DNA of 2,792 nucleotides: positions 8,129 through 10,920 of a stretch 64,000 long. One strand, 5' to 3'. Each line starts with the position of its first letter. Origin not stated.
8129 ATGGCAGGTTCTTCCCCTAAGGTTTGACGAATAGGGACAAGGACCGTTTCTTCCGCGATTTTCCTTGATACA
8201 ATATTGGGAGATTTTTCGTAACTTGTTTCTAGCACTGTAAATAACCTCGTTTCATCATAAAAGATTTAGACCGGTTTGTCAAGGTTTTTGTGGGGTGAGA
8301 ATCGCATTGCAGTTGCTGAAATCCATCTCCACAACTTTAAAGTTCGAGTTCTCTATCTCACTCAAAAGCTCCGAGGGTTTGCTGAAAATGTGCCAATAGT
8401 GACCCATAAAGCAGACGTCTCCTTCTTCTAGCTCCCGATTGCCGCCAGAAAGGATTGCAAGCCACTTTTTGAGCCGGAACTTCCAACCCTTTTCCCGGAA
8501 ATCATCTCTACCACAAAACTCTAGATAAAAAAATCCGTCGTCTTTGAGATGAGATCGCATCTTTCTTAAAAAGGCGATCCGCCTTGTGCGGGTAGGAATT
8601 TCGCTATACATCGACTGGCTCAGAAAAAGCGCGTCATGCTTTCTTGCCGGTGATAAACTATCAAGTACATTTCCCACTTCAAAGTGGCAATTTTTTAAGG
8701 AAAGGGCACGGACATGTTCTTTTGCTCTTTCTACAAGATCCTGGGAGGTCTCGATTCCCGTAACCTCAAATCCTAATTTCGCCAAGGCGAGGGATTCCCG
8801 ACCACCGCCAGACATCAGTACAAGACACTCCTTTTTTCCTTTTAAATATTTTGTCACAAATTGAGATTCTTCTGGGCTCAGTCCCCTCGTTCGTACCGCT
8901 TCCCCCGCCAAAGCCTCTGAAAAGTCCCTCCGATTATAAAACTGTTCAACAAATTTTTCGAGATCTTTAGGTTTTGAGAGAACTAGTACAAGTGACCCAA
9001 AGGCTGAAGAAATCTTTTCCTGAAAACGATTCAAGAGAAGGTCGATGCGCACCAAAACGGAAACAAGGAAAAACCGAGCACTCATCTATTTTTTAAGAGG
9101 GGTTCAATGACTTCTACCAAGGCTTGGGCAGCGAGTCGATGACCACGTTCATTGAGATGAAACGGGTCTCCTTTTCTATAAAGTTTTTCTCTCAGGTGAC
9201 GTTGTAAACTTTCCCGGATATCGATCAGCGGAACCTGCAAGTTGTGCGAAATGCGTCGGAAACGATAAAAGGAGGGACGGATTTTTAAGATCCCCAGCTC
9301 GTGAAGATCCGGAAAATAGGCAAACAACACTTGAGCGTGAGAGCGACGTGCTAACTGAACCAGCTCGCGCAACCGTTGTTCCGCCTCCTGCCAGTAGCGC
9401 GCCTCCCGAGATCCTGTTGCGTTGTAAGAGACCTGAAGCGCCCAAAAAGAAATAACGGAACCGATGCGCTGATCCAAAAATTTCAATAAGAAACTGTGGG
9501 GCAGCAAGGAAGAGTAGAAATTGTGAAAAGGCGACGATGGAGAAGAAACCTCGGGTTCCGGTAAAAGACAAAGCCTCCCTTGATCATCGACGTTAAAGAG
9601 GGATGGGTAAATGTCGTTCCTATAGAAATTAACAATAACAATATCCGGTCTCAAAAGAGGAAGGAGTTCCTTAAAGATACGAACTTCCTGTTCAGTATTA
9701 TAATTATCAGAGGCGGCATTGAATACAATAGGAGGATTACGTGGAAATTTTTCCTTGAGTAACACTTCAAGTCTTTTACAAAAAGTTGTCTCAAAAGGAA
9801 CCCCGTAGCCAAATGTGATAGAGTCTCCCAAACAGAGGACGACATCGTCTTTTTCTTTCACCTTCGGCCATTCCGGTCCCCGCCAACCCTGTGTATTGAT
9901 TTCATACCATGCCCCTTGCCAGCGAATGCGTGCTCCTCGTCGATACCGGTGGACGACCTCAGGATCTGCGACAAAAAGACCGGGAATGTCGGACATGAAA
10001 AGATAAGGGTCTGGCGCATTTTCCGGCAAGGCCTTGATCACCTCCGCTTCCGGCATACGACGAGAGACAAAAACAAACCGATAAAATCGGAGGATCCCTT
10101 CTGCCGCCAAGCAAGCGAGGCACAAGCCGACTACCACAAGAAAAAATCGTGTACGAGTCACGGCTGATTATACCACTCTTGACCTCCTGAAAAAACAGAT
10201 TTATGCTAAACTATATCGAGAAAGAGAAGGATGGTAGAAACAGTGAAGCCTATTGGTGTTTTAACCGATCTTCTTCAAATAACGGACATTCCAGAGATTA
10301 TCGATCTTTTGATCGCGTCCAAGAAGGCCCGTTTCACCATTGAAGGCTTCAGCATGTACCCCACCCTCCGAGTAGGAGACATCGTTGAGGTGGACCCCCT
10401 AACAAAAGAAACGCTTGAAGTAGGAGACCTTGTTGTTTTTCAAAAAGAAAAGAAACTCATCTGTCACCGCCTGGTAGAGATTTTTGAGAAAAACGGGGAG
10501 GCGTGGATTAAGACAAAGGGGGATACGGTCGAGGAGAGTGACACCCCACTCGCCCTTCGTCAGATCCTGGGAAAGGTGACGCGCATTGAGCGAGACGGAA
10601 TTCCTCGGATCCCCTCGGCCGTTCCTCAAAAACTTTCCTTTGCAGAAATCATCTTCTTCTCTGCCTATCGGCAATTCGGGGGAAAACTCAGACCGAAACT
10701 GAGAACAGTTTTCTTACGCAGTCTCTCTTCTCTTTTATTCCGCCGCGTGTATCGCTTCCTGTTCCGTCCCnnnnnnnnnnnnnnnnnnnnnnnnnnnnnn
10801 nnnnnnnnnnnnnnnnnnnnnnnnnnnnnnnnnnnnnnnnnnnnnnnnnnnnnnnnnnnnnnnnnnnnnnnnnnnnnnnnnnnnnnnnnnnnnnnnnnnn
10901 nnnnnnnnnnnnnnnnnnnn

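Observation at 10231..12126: S24/S26-type peptidase-GNAT-nucleotidyltransferase tri-domain protein divergent from the rSAM operon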

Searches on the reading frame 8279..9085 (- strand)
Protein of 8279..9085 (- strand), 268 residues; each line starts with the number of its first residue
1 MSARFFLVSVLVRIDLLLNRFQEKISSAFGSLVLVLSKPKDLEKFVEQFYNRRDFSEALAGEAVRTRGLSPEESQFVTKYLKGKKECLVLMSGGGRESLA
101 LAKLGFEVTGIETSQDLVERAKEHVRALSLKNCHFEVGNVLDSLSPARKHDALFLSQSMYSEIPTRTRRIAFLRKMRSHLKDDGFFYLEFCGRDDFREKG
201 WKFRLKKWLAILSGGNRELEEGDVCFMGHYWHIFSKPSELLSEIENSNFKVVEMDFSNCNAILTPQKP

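Call 3: search_protein_families(library=pfam, proteins=[window:8279-9085:-], max_evalue=0.1)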
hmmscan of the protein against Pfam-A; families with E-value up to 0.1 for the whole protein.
window:8279-9085:- (268 aa): 8 families
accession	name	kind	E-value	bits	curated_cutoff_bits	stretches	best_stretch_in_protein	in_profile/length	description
PF13847.12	Methyltransf_31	-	1.5e-10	41.4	27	1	90-192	10-113/145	Methyltransferase domain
PF13649.12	Methyltransf_25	-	1.9e-10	41.7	27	1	91-184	5-97/97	Methyltransferase domain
PF08241.18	Methyltransf_11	-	9e-09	36.3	21.2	1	92-188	5-95/95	Methyltransferase domain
PF08242.18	Methyltransf_12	-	9.6e-08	33.1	30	1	92-186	5-98/98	Methyltransferase domain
PF13489.12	Methyltransf_23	-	0.00019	21.7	27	1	84-252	23-162/164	Methyltransferase domain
PF01135.25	PCMT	-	0.0066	16.7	20.3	1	76-164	64-156/210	Protein-L-isoaspartate(D-aspartate) O-methyltransferase (PCMT)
PF03848.20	TehB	-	0.0096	15.8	20.4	1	87-152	34-98/193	Tellurite resistance protein TehB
PF13679.12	Methyltransf_32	-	0.037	14.4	27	1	103-149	51-98/143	Methyltransferase domain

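Call 4: search_protein_families(library=ncbifam, proteins=[window:8279-9085:-], max_evalue=0.1)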
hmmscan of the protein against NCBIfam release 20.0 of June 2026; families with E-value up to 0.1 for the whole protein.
window:8279-9085:- (268 aa): 24 families
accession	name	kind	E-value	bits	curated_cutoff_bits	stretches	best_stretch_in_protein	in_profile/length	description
NF041820.1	daptide_MTase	equivalog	1.7e-09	37.5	175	1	86-195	39-149/243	daptide-type RiPP biosynthesis methyltransferase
TIGR01983.1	UbiG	equivalog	9.9e-09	34.8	102.95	1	86-254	52-205/228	bifunctional 2-polyprenyl-6-hydroxyphenol methylase/3-demethylubiquinol 3-O-methyltransferase UbiG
NF043040.1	corrin_prot_MT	hypoth_equivalog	5.6e-06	25.9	180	1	83-186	41-145/216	corrinoid protein-associated methyltransferase CpaM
NF009639.0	PRK13168.1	equivalog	9.6e-06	24.7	458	1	86-144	303-361/446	23S rRNA (uracil(1939)-C(5))-methyltransferase RlmD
NF041537.1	ArsM_AhpD_UU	exception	0.00016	20.6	510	1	85-171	78-166/345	arsenite methyltransferase/AhpD domain selenoprotein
TIGR02021.1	BchM-ChlM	equivalog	0.00018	21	158.9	1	91-142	62-114/218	magnesium protoporphyrin IX methyltransferase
NF051855.1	GlySarMtaseBact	equivalog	0.00038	20.1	350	1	73-195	41-165/259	glycine/sarcosine N-methyltransferase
NF001453.0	PRK00312.1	equivalog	0.0005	19.7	188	1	71-157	66-154/217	protein-L-isoaspartate(D-aspartate) O-methyltransferase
TIGR00479.1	rumA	equivalog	0.00074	18.5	183.55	1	81-146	291-356/432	23S rRNA (uracil(1939)-C(5))-methyltransferase RlmD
NF041536.1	ArsM_DUF2284_UU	exception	0.00081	17.8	575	1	91-211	84-203/459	arsenite methyltransferase/DUF2284 domain selenoprotein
NF002910.0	PRK03522.2-3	equivalog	0.00082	18.5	558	1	90-145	241-298/383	23S rRNA (uracil(747)-C(5))-methyltransferase RlmC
NF008992.0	PRK12335.1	equivalog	0.0011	18.2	303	1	85-133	124-171/289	SAM-dependent methyltransferase TehB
NF047649.1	MTase_UXPK_star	exception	0.003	16.6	460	1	88-153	82-150/283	methyltransferase/UXPK-star double selenoprotein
NF002909.0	PRK03522.2-1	equivalog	0.0046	16.2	553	1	90-140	239-289/374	23S rRNA (uracil(747)-C(5))-methyltransferase RlmC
NF045649.1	2X_seleno_MduS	exception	0.0056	15.7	380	1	85-155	43-115/338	methyltransferase domain-containing selenoprotein MduS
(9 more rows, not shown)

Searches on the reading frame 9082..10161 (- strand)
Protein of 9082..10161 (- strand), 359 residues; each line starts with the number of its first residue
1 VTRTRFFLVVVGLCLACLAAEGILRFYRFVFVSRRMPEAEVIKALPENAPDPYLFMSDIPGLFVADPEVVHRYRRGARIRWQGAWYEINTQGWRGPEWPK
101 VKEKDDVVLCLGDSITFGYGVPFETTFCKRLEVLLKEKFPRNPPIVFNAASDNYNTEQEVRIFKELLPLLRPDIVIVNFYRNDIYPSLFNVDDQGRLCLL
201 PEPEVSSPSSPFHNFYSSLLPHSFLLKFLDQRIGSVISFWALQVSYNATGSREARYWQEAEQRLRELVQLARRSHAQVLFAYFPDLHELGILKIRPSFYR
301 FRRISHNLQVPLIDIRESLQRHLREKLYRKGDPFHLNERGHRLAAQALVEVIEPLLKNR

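Call 3: search_protein_families(library=pfam, proteins=[window:9082-10161:-], max_evalue=0.1)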
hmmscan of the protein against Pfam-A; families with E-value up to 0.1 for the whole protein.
window:9082-10161:- (359 aa): 2 families
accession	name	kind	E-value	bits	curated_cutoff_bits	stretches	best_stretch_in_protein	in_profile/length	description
PF13472.12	Lipase_GDSL_2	-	1.3e-12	49.1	32.9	1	110-343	1-178/178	GDSL-like Lipase/Acylhydrolase family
PF00657.28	Lipase_GDSL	-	4.1e-08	34.1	23.6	1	108-348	1-208/208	GDSL-like Lipase/Acylhydrolase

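Call 4: search_protein_families(library=ncbifam, proteins=[window:9082-10161:-], max_evalue=0.1)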
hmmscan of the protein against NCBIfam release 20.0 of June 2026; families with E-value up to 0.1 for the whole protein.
window:9082-10161:- (359 aa): 3 families
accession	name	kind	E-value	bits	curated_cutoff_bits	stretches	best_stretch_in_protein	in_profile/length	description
NF047475.1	GDSL_LA_2490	hypoth_equivalog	5.8e-08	32.4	325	1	78-168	58-142/431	LA_2490 family SGNH/GDSL-type esterase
NF007819.1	PRK10528.1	equivalog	0.0035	17.1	270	1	106-184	29-105/210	multifunctional acyl-CoA thioesterase I/protease I/lysophospholipase L1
NF047474.1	GDSL_LA_2486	hypoth_equivalog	0.015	14.5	300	0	100-133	81-114/326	LA_2486 family SGNH/GDSL-type esterase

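Call 93: search_protein_families(library=padloc, proteins=[window:9082-10161:-], max_evalue=0.01)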
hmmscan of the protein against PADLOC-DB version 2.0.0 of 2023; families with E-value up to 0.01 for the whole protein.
window:9082-10161:- (359 aa): 1 family
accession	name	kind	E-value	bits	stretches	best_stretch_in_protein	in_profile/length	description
PDLC00836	E1-E2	-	0.006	13.2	0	167-219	70-119/602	E1-E2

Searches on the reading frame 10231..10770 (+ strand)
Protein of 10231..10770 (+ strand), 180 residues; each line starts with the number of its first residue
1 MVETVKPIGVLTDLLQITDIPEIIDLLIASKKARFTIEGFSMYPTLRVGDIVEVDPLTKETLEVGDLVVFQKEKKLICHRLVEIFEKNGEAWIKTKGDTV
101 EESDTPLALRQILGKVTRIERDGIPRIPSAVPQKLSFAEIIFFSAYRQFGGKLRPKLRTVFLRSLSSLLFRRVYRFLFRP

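Call 87: predict_structure(alignment_id=A5)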
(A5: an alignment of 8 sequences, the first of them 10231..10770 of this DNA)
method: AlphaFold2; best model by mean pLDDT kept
length: 180 residues; sequences in the alignment: 8
mean_pLDDT: 68.2   pTM: 0.55
mean pLDDT of the five models: 68.2, 67.4, 66.4, 66.3, 64.1
residues with pLDDT >= 90: 6; 70-90: 88; 50-70: 63; < 50: 23
segments of 3 or more residues with pLDDT < 50: 1-19
pLDDT, mean of each block of 10 residues (from residue 1): 28 39 52 60 65 74 85 76 89 80 79 84 79 68 65 61 73 70
secondary structure, 60 per line:
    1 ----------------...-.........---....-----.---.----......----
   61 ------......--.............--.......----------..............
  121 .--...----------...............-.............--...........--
elements in order: H21-29 E33-36 E51-56 E67-72 E75-87 E90-96 E112-121 E124-126 H137-151 H153-165 H168-178
